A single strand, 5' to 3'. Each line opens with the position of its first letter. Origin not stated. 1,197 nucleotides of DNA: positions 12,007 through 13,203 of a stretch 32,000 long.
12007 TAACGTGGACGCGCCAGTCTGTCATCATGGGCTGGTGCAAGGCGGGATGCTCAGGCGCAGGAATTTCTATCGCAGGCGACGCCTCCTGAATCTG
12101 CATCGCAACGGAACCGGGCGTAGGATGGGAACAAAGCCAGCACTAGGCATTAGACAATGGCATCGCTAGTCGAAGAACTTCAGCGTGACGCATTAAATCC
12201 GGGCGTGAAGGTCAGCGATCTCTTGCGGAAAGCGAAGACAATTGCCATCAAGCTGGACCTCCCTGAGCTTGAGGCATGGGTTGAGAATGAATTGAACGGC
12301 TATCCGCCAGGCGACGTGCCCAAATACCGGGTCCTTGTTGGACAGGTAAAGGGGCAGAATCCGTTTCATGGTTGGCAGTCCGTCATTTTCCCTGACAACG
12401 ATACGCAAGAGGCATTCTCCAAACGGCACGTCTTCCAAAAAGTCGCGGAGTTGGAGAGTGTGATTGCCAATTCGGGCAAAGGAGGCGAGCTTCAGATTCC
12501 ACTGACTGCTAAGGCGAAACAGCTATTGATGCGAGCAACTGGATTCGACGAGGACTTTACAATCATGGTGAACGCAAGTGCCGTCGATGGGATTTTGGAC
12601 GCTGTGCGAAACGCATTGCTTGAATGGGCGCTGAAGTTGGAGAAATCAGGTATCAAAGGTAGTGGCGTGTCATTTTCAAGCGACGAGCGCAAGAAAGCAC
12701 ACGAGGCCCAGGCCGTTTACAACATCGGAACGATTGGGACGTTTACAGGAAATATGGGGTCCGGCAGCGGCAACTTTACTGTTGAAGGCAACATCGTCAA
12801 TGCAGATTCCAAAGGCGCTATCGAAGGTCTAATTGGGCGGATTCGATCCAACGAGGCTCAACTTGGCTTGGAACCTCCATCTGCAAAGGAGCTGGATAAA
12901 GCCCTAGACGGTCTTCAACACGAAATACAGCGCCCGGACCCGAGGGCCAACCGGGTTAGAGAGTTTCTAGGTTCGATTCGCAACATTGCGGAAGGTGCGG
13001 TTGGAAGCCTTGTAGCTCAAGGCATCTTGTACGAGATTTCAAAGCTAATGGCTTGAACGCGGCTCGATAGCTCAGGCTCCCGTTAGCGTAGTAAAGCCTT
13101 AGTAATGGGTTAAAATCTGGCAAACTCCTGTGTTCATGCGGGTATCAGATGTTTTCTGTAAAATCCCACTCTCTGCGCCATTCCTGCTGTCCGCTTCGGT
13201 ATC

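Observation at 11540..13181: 1.5-kb islet with an AbiTii-like gene bracketed by direct repeats of a tRNA-Ser 3' end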

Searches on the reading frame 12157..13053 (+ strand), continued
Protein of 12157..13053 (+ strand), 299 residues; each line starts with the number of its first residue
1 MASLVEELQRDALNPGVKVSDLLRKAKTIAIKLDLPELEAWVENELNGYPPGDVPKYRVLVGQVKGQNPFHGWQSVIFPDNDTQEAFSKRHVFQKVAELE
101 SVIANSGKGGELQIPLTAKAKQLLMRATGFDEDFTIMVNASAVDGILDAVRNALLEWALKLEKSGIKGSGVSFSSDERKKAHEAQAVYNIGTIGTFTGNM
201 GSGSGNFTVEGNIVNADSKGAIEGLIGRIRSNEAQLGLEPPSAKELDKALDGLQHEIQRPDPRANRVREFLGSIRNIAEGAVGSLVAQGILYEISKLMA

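Call 57: predict_structure(alignment_id=A2)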
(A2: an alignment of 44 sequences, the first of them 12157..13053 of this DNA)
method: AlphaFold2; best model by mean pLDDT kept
length: 299 residues; sequences in the alignment: 44
mean_pLDDT: 82.9   pTM: 0.58
mean pLDDT of the five models: 82.9, 80.2, 79.5, 79.0, 77.5
residues with pLDDT >= 90: 149; 70-90: 111; 50-70: 10; < 50: 29
segments of 3 or more residues with pLDDT < 50: 185-213
pLDDT, mean of each block of 10 residues (from residue 1): 85 94 95 91 96 91 93 92 90 94 80 89 91 92 93 92 82 80 53 31 28 57 90 88 93 91 85 90 81 81
secondary structure, 60 per line:
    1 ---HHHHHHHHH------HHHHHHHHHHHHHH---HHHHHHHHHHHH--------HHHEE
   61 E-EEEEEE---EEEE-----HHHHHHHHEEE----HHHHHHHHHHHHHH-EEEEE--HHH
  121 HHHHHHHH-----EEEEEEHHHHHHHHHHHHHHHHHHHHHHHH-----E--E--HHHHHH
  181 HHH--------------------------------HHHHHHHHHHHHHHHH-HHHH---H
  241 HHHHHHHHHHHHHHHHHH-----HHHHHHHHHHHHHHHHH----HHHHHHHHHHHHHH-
elements in order: H4-12 H19-32 H36-47 E59-61 E63-68 E72-75 H81-88 E89-91 H96-109 E111-115 H118-128 E134-139 H140-163 H175-183 H216-231 H233-236 H240-258 H264-280 H285-298

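Call 64: fold_search(model_id=the predicted structure, library=pdb)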
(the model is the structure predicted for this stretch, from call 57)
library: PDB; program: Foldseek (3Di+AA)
matches with E <= 10: 152; with E <= 0.001: 0
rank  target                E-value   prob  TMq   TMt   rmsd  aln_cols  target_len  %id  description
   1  8h77_F                2.9e-01  0.11  0.15  0.14  21.4       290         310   11  Hsp90-AhR-p23-XAP2 complex (released 2023-01-04)
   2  5drw_A                1.1e+00  0.08  0.08  0.10  13.6        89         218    9  Crystal structure of the BCR Fab fragment from subset #4 case CLL183 (released 2016-09-28)
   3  8pot_A                1.2e+00  0.08  0.15  0.06  20.9       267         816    9  Ternary complex of E. coli leucyl-tRNA synthetase, tRNA(leu) and the benzoxaborole cmpd9 in the editing conformation (released 2024-06-12)
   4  2kub_MODEL_1_A        1.2e+00  0.33  0.14  0.40   6.5        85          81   15  Solution structure of the alpha subdomain of the major non-repeat unit of Fap1 fimbriae of Streptococcus paras (released 2010-07-21)
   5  3rgu_C                1.3e+00  0.35  0.14  0.40   7.2        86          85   16  Structure of Fap-NRa at pH 5.0 (released 2011-12-28)
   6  7cv0                  1.3e+00  0.04  0.10  0.16  20.1       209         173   12  Crystal structure of B. halodurans NiaR in apo form (released 2020-12-16)
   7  7nsn_A                1.4e+00  0.87  0.22  0.05   3.1        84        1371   13  Multi-domain GH92 alpha-1,2-mannosidase from Neobacillus novalis: mannoimidazole complex (released 2022-09-21)
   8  7nsn_B                1.8e+00  0.63  0.21  0.06   3.8        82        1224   17  Multi-domain GH92 alpha-1,2-mannosidase from Neobacillus novalis: mannoimidazole complex (released 2022-09-21)
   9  8rf0_A                1.8e+00  0.21  0.20  0.03  12.2       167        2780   14  WT-CGS sample in nanodisc (released 2024-03-20)
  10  3cra_A                1.8e+00  0.08  0.16  0.19  18.1       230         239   13  Crystal Structure of Escherichia coli MazG, the Regulator of Nutritional Stress Response (released 2008-04-22)
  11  9rdk_L                2.1e+00  0.09  0.14  0.09  15.3       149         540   12  Cryo-EM structure of the human SAGA co-activator complex (released 2026-04-01)
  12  3kdw                  2.1e+00  0.06  0.14  0.19  18.2       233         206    8  Crystal structure of Putative sugar binding protein (YP_001300177.1) from Bacteroides vulgatus ATCC 8482 at 1.70 A resol (released 2009-11-24)
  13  9rgz_B                2.2e+00  0.13  0.12  0.30   8.4        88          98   15  X-ray crystal structure of a de novo designed single-chain antiparallel 3-helix coiled-coil bundle, sc-apCC3-CW-2NTT (released 2025-09-03)
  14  7pnx_1                2.2e+00  0.02  0.11  0.12  22.3       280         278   11  Assembly intermediate of human mitochondrial ribosome small subunit without mS37 in complex with RBFA and METTL15 conf (released 2022-06-15)
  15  3g6i                  2.4e+00  0.05  0.14  0.19  18.2       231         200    9  Crystal structure of an outer membrane protein, part of a putative carbohydrate binding complex (bt_1022) from bacteroid (released 2009-02-17)
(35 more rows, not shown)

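Call 65: fold_search(model_id=the predicted structure, library=viral)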
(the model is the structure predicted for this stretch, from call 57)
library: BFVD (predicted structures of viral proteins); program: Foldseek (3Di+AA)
matches with E <= 10: 438; with E <= 0.001: 0
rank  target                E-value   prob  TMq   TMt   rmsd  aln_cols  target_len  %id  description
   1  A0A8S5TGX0            3.2e-02  0.12  0.12  0.10  23.2       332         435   10  Uncharacterized protein [Myoviridae sp. ctIty1]
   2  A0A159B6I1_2          5.1e-02  0.15  0.14  0.06  26.2       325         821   12  (no name in the UniProt tables at hand)
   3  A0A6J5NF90            9.5e-02  0.33  0.17  0.20  28.6       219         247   12  Uncharacterized protein (Fragment) [uncultured Caudovirales phage]
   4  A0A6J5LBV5            2.4e-01  0.05  0.10  0.09  22.6       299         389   15  Uncharacterized protein [uncultured Caudovirales phage]
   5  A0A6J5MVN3            2.5e-01  0.07  0.15  0.10  26.3       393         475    8  PD-(D/E)XK nuclease superfamily [uncultured Caudovirales phage]
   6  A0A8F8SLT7            2.8e-01  0.09  0.12  0.14  23.4       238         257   10  (no name in the UniProt tables at hand)
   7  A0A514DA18            2.8e-01  0.06  0.13  0.06  28.7       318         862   11  (no name in the UniProt tables at hand)
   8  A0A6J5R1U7            3.0e-01  0.54  0.18  0.35  18.4       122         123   12  Uncharacterized protein [uncultured Caudovirales phage]
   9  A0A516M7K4            3.3e-01  0.13  0.13  0.14  21.0       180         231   12  (no name in the UniProt tables at hand)
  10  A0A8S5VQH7            3.7e-01  0.15  0.16  0.07  17.5       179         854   15  (no name in the UniProt tables at hand)
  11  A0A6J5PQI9            3.7e-01  0.06  0.09  0.04  44.5       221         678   14  Uncharacterized protein [uncultured Caudovirales phage]
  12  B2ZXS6                4.1e-01  0.85  0.22  0.46  13.0       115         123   12  Uncharacterized protein [Ralstonia phage phiRSL1]
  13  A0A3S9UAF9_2          4.1e-01  0.06  0.13  0.04  38.0       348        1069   14  Tape measure protein [Gordonia phage Dorito]
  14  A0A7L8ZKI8            4.3e-01  0.08  0.14  0.16  21.4       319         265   11  Uncharacterized protein [Campylobacter phage F379]
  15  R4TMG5                4.5e-01  0.08  0.12  0.17  22.4       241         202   13  RadA [Halogranum tailed virus 1]
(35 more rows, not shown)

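Call 66: search_protein_families(library=padloc, alignment_id=A2, max_evalue=0.01)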
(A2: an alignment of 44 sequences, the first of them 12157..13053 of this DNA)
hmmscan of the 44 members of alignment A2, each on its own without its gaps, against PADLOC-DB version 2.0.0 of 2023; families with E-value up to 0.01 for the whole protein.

A. member 1, window:12157-13053:+ (299 aa): 3 families
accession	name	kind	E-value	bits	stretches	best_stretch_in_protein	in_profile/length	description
PDLC02334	AbiTii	-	7e-49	164.7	1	3-184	1-183/185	AbiTii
PDLC02333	AbiTi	-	5.8e-05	21.3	1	243-297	60-113/114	AbiTi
PDLC04448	PDC-M14B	-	0.0048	14.5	1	190-279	157-246/275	-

B. families by the number of members that match (of 44 scanned): 12 families
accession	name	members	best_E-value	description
PDLC02334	AbiTii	44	2.1e-55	AbiTii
PDLC02333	AbiTi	43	5.7e-13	AbiTi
PDLC04451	PDC-M14B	37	6.3e-10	-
PDLC04448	PDC-M14B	36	1.2e-10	-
PDLC04449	PDC-M14B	26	4.7e-11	-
PDLC04453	PDC-M14B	20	1.7e-09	-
PDLC00638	ZorA2|ZorA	1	0.0032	MotA/ExbB/TolQ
PDLC04182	HEC-01A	1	0.0041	-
PDLC00449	JetA1|JetA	1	0.0044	DUF5716 domain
PDLC04452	PDC-M14B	1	0.0062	-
PDLC00950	Cas5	1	0.0073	CRISPR-associated protein Cas5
PDLC03865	LmuB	1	0.0075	-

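Call 67: search_dna_similar(query=window:12157-13053:+, collection=plasmids, mode=protein, max_evalue=0.001, max_rows=40)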
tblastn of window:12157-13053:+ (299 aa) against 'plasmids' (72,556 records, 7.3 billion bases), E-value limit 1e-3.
Records with a match: 166; places in all: 256; records where one place covers at least 80% of the query: 104.
Best place of each record, by identity: <60% 166.
By first word of the organism name: Klebsiella 40; Aeromonas 37; Vibrio 21; Pseudomonas 12; Enterobacter 8; Synechococcus 5; Ralstonia 5; Pantoea 3; Burkholderia 3; Rhizobium 2; and 22 more.
By predicted mobility (MOB-suite, as given by PLSDB): mobilizable 76; conjugative 56; non-mobilizable 34.
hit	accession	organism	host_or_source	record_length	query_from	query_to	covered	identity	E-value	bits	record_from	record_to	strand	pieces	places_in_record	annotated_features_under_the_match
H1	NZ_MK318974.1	Rhizobium rhizogenes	-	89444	1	298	100%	35.3%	2e-41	159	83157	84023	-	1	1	hypothetical protein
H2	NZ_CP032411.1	Brevibacillus laterosporus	single colony,Tattoo ink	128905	1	298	100%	34.4%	4e-46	173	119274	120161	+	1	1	hypothetical protein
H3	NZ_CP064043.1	Vibrio parahaemolyticus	seawater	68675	4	291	96%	35.4%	2e-41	159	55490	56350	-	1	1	hypothetical protein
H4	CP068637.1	Vibrio parahaemolyticus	Penaeus vannamei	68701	4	291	96%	35.4%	2e-41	159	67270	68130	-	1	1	hypothetical protein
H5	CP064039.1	Vibrio parahaemolyticus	seawater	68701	4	291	96%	35.4%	2e-41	159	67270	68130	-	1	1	hypothetical protein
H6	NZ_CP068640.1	Vibrio parahaemolyticus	Penaeus vannamei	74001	4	291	96%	35.4%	2e-41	159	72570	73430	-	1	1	hypothetical protein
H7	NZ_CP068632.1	Vibrio parahaemolyticus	Penaeus vannamei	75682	4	291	96%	35.4%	2e-41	159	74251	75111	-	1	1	hypothetical protein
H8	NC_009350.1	Aeromonas salmonicida subsp. salmonicida A449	-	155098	1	286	96%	33.9%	3e-30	127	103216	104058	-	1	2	hypothetical protein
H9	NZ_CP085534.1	Aeromonas salmonicida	Brook charr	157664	1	286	96%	33.9%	3e-30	127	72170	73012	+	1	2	hypothetical protein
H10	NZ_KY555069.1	Aeromonas salmonicida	-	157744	1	286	96%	33.9%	3e-30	127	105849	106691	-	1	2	hypothetical protein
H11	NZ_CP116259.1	Aeromonas salmonicida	Fish,Bacteria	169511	1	286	96%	33.9%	3e-30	127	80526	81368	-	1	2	hypothetical protein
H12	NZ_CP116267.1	Aeromonas salmonicida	Fish,Bacteria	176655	1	286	96%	33.9%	3e-30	127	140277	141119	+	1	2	hypothetical protein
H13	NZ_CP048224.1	Aeromonas salmonicida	Salmo salar,cell culture,Atlantic ...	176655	1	286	96%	33.9%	3e-30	127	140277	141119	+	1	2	hypothetical protein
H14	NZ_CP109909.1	Aeromonas salmonicida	cell culturel,Aeromonas salmonicida ...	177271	1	286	96%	33.9%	3e-30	127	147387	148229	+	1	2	hypothetical protein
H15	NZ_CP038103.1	Aeromonas salmonicida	Salvelinus fontinalis,whole organism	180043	1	286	96%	33.9%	3e-30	127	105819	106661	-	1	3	hypothetical protein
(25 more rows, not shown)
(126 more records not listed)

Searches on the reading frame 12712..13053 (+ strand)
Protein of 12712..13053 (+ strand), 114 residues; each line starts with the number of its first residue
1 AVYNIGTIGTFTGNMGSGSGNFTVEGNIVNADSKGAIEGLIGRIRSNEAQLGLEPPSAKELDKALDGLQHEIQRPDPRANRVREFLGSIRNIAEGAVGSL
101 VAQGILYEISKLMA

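Call 82: search_protein_representatives(protein=window:12712-13053:+)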
Query: 114 residues. Proteins with E-value up to 0.001 (for the whole library): 242; up to 1e-10: 12; up to 1e-30: 3. The best 150 are listed.
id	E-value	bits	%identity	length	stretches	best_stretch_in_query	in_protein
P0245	1.1e-37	144.8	65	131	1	1-113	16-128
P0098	6.2e-34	132.8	63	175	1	2-113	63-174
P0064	3.7e-33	130.3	59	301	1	2-112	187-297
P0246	6.1e-30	119.9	66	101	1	15-113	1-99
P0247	3.4e-25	104.6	61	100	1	15-113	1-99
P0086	9.9e-15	71.0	55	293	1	39-113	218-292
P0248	3.6e-13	66.0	38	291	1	2-112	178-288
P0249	5.6e-13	65.4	39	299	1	2-112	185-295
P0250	2.0e-12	63.6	35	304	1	2-112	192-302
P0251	1.3e-11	61.0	39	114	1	2-112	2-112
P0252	2.1e-11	60.3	35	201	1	2-113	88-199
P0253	7.1e-11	58.6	40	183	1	3-113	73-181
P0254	1.2e-10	57.8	35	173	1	2-111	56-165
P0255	2.2e-10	57.0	37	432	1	16-113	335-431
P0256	2.2e-10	57.0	67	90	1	13-64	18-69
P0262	1.7e-09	54.2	38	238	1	2-112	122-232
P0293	3.0e-07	46.9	33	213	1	13-113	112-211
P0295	3.5e-07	46.7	36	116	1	4-110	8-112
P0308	1.9e-06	44.4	30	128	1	4-113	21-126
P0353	3.2e-05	40.4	36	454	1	10-112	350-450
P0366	6.0e-05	39.5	31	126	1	2-113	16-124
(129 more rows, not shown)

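Call 83: search_protein_families(library=padloc, proteins=[P0251, P0295, P0308, P0366, P0252, P0253, P0262, P0293, P0255, P0353], max_evalue=0.001)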
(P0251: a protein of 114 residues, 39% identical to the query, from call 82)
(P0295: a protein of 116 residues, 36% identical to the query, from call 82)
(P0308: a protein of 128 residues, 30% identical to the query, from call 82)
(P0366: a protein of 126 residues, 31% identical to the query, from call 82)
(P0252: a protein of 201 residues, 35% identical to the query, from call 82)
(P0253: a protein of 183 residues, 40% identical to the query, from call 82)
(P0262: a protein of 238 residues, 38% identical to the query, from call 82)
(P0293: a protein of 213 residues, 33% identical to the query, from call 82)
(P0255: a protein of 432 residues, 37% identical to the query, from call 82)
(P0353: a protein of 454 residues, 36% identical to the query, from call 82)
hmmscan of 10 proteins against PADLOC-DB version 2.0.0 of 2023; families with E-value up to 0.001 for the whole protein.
P0251 (114 aa): 3 families
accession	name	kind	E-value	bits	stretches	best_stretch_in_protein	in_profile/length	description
PDLC04453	PDC-M14B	-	1.3e-06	26.1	1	16-97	172-253/276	-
PDLC04451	PDC-M14B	-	6.6e-05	20.8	1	8-101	158-249/261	-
PDLC02333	AbiTi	-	0.00023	19.4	1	79-112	80-113/114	AbiTi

P0295 (116 aa): 0 families

P0308 (128 aa): 3 families
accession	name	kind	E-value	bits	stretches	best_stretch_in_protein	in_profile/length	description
PDLC02333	AbiTi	-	1.3e-06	26.6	1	46-125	28-113/114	AbiTi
PDLC04449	PDC-M14B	-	2.3e-05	22.1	1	24-112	155-248/267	-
PDLC04451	PDC-M14B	-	9.6e-05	20.2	1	24-110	157-245/261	-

P0366 (126 aa): 1 family
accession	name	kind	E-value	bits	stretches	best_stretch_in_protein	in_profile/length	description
PDLC02333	AbiTi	-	4.1e-05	21.8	1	32-123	22-113/114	AbiTi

P0252 (201 aa): 5 families
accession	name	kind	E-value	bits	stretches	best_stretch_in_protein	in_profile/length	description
PDLC02334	AbiTii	-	1.4e-16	59.3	1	2-86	95-184/185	AbiTii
PDLC02333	AbiTi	-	3.8e-08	31.6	1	106-195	23-110/114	AbiTi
PDLC04451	PDC-M14B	-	1.1e-07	29.9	1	94-185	158-247/261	-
PDLC04449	PDC-M14B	-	5.4e-07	27.4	1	94-187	156-250/267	-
PDLC04448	PDC-M14B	-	4.1e-05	21.2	1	84-186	152-252/275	-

P0253 (183 aa): 4 families
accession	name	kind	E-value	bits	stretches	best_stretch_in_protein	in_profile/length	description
PDLC02334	AbiTii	-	2e-11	42.6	1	15-67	129-181/185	AbiTii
PDLC04451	PDC-M14B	-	8.4e-07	27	1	83-179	163-259/261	-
PDLC02333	AbiTi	-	9e-07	27.1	1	103-180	33-113/114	AbiTi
PDLC04448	PDC-M14B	-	6.9e-05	20.5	1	77-166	159-250/275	-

P0262 (238 aa): 3 families
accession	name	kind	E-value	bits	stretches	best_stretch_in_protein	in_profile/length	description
PDLC02334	AbiTii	-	2.6e-24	84.6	1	1-116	60-180/185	AbiTii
PDLC04451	PDC-M14B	-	4.5e-07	27.9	1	126-220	156-248/261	-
PDLC04449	PDC-M14B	-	0.00043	17.9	1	128-216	156-245/267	-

P0293 (213 aa): 5 families
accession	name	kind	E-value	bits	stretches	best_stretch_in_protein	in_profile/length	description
PDLC04449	PDC-M14B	-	1.9e-09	35.5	1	106-210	160-261/267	-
PDLC04448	PDC-M14B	-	5.1e-08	30.8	1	110-207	163-262/275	-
PDLC04451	PDC-M14B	-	2.2e-07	28.9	1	110-208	165-258/261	-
PDLC04453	PDC-M14B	-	8.6e-07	26.8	1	97-195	158-253/276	-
PDLC02333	AbiTi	-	5.9e-05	21.3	1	106-210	8-113/114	AbiTi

P0255 (432 aa): 4 families
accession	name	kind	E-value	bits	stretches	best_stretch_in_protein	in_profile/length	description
PDLC02333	AbiTi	-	1.3e-07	29.9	1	340-430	23-113/114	AbiTi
PDLC04448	PDC-M14B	-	6.9e-06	23.8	1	318-418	154-252/275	-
PDLC04449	PDC-M14B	-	1.8e-05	22.5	1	323-418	153-249/267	-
PDLC04451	PDC-M14B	-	7.2e-05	20.6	1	323-415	157-245/261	-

P0353 (454 aa): 0 families

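Call 84: search_protein_families(library=pfam, proteins=[P0251, P0295, P0308, P0366, P0252, P0253, P0262, P0293, P0255, P0353], max_evalue=0.001)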
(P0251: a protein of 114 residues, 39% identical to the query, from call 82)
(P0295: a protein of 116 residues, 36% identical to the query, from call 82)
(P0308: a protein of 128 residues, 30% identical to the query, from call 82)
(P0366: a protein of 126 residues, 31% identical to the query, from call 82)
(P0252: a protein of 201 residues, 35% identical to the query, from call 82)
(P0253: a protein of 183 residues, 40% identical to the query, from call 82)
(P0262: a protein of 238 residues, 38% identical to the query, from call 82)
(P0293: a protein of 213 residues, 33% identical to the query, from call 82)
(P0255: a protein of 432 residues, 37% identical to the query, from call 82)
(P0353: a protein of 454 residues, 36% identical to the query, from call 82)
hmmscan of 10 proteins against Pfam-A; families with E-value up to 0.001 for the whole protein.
P0251 (114 aa): 0 families

P0295 (116 aa): 0 families

P0308 (128 aa): 0 families

P0366 (126 aa): 0 families

P0252 (201 aa): 1 family
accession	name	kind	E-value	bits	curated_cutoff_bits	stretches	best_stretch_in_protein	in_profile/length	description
PF18864.6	AbiTii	-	2.1e-15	57.9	27.6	1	2-86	98-188/189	AbiTii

P0253 (183 aa): 1 family
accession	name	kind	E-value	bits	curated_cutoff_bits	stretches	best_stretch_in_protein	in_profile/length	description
PF18864.6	AbiTii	-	8.3e-10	39.6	27.6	1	16-68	133-186/189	AbiTii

P0262 (238 aa): 1 family
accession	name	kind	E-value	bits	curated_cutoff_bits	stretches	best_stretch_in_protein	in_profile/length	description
PF18864.6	AbiTii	-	7.7e-21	75.6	27.6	1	2-116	61-184/189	AbiTii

P0293 (213 aa): 0 families

P0255 (432 aa): 3 families
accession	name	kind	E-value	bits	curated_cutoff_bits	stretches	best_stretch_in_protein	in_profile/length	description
PF00805.28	Pentapeptide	-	1e-36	124.5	20.2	4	75-113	1-39/40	Pentapeptide repeats (8 copies)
PF13599.13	Pentapeptide_4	-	3.1e-13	50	38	2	10-86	1-77/78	Pentapeptide repeat region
PF13576.12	Pentapeptide_3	-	6e-09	36.4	27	0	18-60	2-47/48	Pentapeptide repeats (9 copies)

P0353 (454 aa): 3 families
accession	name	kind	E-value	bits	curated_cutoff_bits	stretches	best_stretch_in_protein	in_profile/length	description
PF00805.28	Pentapeptide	-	2.6e-34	116.8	20.2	4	65-99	2-36/40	Pentapeptide repeats (8 copies)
PF13599.13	Pentapeptide_4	-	2.2e-17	63.3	38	1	30-91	17-78/78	Pentapeptide repeat region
PF13576.12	Pentapeptide_3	-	7.6e-13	48.9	27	0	43-84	3-47/48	Pentapeptide repeats (9 copies)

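Call 96: find_encoding_contigs(protein=P0308, flank=3000, max_places=4)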
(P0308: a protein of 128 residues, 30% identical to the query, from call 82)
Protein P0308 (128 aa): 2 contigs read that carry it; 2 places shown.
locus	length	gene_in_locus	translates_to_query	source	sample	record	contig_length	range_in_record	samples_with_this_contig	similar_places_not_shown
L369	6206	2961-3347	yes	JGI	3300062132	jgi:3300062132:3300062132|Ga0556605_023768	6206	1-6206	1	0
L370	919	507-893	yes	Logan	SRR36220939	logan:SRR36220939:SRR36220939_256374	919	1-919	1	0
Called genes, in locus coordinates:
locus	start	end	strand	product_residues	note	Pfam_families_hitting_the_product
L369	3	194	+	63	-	?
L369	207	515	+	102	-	PF01909:NTP_transf_2 (weak), PF18765:Polbeta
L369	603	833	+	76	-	-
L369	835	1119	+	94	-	PF05016:ParE_toxin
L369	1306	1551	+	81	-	PF04365:BrnT_toxin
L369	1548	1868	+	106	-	PF14384:BrnA_antitoxin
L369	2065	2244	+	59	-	-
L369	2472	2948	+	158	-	PF18864:AbiTii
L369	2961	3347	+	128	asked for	-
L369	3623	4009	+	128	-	-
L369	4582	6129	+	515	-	PF13231:PMT_2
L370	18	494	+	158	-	PF18864:AbiTii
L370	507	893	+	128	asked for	-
